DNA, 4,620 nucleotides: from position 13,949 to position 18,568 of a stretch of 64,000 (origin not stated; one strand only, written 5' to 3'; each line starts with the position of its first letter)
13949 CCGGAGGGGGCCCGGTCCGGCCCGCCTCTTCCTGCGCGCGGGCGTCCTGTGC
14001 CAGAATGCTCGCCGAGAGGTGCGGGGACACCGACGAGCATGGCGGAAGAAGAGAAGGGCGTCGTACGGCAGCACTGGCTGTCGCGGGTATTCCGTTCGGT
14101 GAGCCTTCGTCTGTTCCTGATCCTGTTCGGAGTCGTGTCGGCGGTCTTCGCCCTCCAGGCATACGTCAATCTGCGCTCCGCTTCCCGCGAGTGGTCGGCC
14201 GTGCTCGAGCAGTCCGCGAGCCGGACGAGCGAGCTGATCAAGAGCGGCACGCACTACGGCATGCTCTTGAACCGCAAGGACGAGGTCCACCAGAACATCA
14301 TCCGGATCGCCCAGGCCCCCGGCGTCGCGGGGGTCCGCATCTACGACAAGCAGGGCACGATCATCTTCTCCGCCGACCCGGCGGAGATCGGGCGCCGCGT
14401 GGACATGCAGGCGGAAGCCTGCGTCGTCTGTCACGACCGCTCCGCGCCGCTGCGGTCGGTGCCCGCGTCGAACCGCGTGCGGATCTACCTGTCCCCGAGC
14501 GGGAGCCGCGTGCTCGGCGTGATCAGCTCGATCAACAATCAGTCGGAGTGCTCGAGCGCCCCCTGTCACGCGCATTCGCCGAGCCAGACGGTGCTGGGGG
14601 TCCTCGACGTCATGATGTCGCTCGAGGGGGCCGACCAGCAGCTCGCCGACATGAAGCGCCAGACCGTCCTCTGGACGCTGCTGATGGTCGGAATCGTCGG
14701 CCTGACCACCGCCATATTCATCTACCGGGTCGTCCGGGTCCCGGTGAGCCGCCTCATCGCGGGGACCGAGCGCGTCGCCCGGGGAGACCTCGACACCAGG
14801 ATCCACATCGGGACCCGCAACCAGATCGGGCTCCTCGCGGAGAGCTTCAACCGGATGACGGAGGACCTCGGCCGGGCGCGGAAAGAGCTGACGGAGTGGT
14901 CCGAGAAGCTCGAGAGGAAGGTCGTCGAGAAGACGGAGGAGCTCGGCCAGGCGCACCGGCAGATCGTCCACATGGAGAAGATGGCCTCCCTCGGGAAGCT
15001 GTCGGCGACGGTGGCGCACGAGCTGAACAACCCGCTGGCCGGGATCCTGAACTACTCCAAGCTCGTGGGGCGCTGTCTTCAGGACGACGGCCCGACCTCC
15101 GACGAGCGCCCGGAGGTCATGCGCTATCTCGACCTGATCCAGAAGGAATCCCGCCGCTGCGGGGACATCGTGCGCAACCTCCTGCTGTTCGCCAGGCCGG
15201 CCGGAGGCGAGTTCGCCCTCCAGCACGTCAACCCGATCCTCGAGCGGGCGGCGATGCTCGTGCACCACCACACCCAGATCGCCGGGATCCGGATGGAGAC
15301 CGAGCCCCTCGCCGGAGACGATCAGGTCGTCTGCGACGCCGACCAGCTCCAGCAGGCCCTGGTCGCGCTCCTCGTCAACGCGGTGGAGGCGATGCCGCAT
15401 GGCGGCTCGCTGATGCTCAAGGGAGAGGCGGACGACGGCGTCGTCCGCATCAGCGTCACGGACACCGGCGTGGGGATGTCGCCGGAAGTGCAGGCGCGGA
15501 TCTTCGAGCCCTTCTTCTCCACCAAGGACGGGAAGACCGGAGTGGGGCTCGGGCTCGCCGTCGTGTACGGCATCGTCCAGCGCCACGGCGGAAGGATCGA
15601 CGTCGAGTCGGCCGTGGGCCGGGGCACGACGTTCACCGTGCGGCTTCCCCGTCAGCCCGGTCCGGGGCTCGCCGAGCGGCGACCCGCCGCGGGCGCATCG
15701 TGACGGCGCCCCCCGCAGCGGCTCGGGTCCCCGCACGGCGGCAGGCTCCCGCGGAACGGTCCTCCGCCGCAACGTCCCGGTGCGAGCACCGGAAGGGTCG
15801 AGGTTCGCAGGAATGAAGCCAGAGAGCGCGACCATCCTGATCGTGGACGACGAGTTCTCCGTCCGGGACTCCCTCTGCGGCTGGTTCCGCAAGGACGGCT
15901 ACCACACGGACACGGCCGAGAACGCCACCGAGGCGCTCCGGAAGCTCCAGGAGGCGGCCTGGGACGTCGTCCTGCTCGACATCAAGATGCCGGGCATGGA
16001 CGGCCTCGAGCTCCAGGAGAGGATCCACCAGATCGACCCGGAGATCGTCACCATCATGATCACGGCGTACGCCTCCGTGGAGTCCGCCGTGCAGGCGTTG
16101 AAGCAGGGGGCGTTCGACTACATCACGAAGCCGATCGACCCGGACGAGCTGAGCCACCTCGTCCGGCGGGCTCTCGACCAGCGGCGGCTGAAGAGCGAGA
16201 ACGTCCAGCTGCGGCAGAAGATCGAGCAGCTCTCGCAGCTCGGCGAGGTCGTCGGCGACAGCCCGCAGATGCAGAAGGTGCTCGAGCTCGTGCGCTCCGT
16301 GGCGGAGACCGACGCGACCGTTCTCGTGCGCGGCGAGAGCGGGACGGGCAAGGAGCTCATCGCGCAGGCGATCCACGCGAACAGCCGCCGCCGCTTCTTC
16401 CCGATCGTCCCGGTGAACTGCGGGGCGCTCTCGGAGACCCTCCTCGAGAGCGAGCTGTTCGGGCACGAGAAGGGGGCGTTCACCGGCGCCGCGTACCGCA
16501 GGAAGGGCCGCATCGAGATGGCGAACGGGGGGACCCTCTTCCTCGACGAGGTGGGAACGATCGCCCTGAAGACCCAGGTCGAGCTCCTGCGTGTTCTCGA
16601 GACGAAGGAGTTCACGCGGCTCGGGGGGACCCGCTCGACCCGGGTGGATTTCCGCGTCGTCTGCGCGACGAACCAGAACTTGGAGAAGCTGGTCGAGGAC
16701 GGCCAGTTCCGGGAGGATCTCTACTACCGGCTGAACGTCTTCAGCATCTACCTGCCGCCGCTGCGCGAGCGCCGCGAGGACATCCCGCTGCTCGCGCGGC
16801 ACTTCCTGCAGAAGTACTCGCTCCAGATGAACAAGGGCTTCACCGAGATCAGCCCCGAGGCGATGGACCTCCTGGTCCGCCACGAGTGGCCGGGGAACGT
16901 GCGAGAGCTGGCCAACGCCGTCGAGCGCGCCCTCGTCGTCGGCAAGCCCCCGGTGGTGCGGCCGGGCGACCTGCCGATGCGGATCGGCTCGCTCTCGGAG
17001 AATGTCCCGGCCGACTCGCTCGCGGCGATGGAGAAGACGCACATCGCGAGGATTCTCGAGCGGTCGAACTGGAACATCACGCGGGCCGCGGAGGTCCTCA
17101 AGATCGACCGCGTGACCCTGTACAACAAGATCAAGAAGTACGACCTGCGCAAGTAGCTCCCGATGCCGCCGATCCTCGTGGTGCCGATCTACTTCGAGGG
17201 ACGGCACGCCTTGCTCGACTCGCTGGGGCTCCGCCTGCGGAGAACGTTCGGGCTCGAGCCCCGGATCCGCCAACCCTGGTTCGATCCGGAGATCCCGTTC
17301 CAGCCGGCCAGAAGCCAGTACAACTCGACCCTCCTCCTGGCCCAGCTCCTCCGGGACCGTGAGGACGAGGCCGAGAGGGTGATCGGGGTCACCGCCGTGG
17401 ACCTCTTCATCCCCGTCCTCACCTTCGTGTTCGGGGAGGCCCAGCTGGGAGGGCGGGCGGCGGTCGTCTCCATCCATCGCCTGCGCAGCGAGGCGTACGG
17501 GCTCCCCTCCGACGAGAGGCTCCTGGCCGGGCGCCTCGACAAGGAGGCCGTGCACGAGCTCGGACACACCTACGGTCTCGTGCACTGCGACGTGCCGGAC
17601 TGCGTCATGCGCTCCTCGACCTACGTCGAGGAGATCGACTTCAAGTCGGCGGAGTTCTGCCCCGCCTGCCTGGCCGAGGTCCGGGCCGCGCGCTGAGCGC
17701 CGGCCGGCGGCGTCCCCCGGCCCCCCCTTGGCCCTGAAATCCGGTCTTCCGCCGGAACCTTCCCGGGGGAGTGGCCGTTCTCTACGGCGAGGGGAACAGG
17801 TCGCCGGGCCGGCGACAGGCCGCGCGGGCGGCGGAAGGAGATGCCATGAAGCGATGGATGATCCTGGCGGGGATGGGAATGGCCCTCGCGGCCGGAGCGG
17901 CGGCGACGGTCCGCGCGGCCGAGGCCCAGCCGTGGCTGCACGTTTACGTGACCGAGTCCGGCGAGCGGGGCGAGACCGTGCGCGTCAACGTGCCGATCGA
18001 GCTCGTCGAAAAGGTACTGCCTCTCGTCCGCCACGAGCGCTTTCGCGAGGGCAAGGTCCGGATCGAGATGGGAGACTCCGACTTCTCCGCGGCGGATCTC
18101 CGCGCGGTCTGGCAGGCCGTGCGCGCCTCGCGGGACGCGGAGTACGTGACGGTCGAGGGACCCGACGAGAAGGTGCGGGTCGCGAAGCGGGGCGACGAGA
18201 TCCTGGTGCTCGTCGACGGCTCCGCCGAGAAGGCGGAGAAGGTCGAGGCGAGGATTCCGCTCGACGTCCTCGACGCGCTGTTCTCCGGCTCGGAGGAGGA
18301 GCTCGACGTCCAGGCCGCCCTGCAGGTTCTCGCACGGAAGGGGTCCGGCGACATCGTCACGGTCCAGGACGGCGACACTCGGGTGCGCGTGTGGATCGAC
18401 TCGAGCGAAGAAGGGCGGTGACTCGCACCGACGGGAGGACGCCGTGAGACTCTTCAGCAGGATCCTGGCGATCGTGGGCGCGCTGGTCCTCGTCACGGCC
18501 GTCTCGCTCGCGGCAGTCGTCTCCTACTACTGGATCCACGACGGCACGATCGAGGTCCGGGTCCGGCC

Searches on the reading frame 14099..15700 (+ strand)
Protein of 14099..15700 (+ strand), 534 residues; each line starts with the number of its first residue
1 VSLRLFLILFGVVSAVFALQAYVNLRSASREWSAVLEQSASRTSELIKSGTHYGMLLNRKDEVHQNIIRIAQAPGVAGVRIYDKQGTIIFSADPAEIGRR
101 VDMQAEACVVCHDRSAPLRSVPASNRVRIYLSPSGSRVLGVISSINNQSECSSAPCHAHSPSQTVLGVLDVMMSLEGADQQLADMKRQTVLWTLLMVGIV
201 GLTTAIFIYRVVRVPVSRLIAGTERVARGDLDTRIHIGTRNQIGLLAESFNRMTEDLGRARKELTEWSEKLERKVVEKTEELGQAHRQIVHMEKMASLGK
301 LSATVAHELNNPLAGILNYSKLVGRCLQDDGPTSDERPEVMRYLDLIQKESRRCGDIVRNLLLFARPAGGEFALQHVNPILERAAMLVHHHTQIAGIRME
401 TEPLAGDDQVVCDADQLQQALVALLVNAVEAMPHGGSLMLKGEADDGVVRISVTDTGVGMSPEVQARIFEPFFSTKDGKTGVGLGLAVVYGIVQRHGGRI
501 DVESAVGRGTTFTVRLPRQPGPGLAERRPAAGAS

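Call 45: search_protein_families(library=pfam, proteins=[window:14099-15700:+], max_evalue=0.00001)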
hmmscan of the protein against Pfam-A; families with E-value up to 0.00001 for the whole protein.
window:14099-15700:+ (534 aa): 3 families
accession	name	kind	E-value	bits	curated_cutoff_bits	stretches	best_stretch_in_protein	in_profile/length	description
PF02518.31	HATPase_c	-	4e-28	98.5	26.4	1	413-519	2-110/111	Histidine kinase-, DNA gyrase B-, and HSP90-like ATPase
PF00512.31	HisKA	-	1.4e-14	54.3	26.9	1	298-367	2-63/66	His Kinase A (phospho-acceptor) domain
PF00672.30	HAMP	-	6.4e-12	46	25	1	207-257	1-51/53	HAMP domain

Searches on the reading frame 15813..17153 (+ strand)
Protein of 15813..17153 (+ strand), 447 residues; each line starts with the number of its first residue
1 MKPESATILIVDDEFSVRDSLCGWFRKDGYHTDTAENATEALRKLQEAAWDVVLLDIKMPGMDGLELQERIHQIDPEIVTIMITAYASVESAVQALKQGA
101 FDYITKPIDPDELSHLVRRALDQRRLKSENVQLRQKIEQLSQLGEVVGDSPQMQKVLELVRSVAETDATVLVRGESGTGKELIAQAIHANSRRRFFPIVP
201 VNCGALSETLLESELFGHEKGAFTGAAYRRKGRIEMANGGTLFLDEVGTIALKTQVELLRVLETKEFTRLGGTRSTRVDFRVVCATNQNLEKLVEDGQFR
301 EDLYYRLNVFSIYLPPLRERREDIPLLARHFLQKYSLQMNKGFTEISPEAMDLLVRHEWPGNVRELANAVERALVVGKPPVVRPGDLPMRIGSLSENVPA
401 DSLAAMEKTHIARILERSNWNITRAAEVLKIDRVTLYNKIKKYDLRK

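Call 45: search_protein_families(library=pfam, proteins=[window:15813-17153:+], max_evalue=0.00001)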
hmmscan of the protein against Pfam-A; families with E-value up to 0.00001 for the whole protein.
window:15813-17153:+ (447 aa): 6 families
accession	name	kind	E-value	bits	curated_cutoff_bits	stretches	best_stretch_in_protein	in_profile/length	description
PF00158.32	Sigma54_activat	-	3.7e-71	238.7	20.2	1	147-312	2-167/168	Sigma-54 interaction domain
PF00072.30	Response_reg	-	1.2e-32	112.8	30.2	1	8-117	1-110/111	Response regulator receiver domain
PF25601.1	AAA_lid_14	-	4e-27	94.3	27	1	318-393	1-76/87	AAA+ ATPase lid domain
PF14532.12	Sigma54_activ_2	-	6.4e-19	69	25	1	147-317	1-138/138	Sigma-54 interaction domain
PF02954.25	HTH_8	-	1.3e-13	50.9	22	1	403-443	2-42/42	Bacterial regulatory protein, Fis family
PF07728.20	AAA_5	-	1.5e-08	35.1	22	1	170-289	2-124/139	AAA domain (dynein-related subfamily)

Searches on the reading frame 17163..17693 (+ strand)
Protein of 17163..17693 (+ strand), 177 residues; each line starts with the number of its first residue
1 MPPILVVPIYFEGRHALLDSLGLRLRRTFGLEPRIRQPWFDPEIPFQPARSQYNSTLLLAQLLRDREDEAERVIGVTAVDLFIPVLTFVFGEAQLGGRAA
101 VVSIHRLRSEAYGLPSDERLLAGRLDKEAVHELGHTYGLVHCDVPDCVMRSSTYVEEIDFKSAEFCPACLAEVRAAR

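Call 45: search_protein_families(library=pfam, proteins=[window:17163-17693:+], max_evalue=0.00001)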
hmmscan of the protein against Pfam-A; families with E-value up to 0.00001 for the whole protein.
window:17163-17693:+ (177 aa): 1 family
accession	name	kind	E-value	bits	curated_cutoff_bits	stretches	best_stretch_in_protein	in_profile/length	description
PF07998.17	Peptidase_M54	-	3.8e-22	79.7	24.4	1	73-174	89-193/194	Peptidase family M54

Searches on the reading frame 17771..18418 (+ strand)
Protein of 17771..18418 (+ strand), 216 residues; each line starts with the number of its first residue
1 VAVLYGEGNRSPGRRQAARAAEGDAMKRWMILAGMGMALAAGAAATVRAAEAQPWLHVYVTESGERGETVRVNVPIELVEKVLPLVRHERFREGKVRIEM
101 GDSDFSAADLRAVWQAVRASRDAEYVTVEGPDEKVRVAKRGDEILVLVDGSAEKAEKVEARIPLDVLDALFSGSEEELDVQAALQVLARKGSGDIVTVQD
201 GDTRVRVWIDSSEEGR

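Call 45: search_protein_families(library=pfam, proteins=[window:17771-18418:+], max_evalue=0.00001)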
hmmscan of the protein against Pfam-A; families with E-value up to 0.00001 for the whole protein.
window:17771-18418:+ (216 aa): 0 families

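Call 52: search_protein_families(library=ncbifam, proteins=[window:17771-18418:+], max_evalue=0.01)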
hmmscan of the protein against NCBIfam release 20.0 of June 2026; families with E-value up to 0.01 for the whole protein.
window:17771-18418:+ (216 aa): 0 families

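Call 76: search_protein_families(library=pfam, proteins=[window:17771-18418:+], max_evalue=1)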
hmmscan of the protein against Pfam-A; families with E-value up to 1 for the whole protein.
window:17771-18418:+ (216 aa): 2 families
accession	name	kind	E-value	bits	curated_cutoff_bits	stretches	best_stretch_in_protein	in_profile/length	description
PF23801.1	DUF7177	-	0.034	14.8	27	1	149-204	26-78/83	Family of unknown function (DUF7177)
PF19508.4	DUF6042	-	0.16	12.1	26.8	1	60-100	92-132/219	Family of unknown function (DUF6042)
